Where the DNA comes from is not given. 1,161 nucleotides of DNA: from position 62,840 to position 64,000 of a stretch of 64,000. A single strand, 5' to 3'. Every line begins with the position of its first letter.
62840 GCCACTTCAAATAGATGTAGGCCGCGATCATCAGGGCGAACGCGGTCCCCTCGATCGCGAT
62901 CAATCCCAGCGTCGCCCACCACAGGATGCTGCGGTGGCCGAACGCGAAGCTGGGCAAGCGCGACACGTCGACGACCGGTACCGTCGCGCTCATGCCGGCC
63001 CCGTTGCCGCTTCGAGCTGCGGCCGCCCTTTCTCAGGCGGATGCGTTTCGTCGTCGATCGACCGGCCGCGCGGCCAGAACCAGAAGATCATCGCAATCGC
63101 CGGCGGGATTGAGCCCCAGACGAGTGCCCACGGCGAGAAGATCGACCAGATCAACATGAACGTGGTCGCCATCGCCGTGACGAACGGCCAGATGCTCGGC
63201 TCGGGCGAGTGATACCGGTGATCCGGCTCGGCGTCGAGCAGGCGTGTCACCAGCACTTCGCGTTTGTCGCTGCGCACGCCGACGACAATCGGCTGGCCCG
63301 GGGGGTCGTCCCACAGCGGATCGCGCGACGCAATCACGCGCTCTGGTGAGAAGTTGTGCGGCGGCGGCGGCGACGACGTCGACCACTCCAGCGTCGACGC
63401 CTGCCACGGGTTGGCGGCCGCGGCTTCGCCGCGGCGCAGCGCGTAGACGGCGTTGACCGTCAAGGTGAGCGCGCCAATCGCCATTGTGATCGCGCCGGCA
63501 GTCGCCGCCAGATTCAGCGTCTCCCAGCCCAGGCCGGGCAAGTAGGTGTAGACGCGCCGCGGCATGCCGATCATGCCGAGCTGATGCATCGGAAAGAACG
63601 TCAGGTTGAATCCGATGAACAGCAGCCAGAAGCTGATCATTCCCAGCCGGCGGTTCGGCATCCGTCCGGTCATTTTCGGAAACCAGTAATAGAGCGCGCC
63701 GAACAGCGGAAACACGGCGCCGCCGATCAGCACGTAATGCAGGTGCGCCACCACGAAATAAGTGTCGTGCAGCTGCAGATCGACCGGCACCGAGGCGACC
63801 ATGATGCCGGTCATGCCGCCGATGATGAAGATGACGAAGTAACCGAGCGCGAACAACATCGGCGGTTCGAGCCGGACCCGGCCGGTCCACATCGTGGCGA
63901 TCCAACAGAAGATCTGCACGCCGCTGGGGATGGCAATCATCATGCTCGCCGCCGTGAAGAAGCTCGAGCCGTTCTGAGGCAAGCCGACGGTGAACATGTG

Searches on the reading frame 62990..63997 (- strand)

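Call 43: search_protein_families(library=pfam, proteins=[window:62990-63997:-], max_evalue=0.00001)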
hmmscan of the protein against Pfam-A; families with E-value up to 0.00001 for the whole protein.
window:62990-63997:- (335 aa): 1 family
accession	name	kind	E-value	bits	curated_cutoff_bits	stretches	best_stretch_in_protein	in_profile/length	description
PF00115.25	COX1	-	3.4e-64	217.7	34.8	1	1-170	262-435/436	Cytochrome C and Quinol oxidase polypeptide I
